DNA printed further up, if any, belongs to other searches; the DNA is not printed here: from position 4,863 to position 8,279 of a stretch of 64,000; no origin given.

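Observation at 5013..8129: Solitary 1038-aa DUF4062-like / STAND-like / propeller-like protein: candidate single-gene immune sensor with a eukaryote-like N-terminus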

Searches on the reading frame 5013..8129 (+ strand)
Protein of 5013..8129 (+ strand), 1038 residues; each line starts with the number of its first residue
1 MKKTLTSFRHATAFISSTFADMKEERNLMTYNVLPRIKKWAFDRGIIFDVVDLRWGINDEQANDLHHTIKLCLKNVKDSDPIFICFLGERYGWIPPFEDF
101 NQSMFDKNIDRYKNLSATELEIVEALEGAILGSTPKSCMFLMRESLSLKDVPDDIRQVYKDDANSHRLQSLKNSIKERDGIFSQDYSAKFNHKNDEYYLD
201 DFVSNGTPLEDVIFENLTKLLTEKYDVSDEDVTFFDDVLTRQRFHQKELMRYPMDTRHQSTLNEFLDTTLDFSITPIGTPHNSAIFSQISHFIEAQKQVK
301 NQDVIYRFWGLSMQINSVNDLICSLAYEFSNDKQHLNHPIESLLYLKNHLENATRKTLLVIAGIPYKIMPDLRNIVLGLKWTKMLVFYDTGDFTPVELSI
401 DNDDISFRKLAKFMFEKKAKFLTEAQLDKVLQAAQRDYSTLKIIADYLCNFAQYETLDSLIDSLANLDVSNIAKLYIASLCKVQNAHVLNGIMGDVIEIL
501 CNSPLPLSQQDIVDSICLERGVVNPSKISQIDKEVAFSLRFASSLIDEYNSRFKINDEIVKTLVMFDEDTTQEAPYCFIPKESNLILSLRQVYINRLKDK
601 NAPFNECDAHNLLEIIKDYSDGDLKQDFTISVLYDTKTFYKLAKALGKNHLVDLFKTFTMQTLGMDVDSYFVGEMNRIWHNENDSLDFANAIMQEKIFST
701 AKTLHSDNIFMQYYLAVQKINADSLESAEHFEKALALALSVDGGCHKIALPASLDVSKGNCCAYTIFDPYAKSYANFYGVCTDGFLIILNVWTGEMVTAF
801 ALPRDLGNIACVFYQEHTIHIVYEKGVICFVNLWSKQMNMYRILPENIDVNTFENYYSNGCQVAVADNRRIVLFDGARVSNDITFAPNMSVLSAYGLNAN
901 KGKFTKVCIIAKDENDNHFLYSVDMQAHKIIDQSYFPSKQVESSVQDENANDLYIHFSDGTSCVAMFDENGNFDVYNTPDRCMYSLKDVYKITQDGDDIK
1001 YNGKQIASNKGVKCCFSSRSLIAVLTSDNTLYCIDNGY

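Call 6: search_protein_families(library=pfam, proteins=[window:5013-8126:+], max_evalue=1)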
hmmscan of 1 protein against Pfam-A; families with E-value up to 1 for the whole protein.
window:5013-8126:+ (1038 aa): 2 families
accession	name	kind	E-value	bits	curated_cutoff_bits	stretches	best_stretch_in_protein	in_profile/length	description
PF13271.11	DUF4062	-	3.6e-12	46.7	24.7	1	14-121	3-78/82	Domain of unknown function (DUF4062)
PF01404.25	Ephrin_lbd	-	0.12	12.9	27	0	897-967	109-167/176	Ephrin receptor ligand binding domain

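Call 7: search_protein_families(library=padloc, proteins=[window:5013-8126:+], max_evalue=1)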
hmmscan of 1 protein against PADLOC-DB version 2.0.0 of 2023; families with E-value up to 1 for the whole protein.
window:5013-8126:+ (1038 aa): 1 family
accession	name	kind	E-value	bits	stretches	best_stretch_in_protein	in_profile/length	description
PDLC02251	AbiEi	-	0.085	10.3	1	403-476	155-227/230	AbiEi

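Call 8: search_protein_families(library=ncbifam, proteins=[window:5013-8126:+], max_evalue=1)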
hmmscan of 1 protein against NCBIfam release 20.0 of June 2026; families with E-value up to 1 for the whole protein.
window:5013-8126:+ (1038 aa): 1 family
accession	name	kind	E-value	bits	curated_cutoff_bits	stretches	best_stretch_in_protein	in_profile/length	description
NF011802.0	PRK15267.1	equivalog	0.0093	15.8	257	1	974-1034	73-135/141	subtilase cytotoxin subunit B-like protein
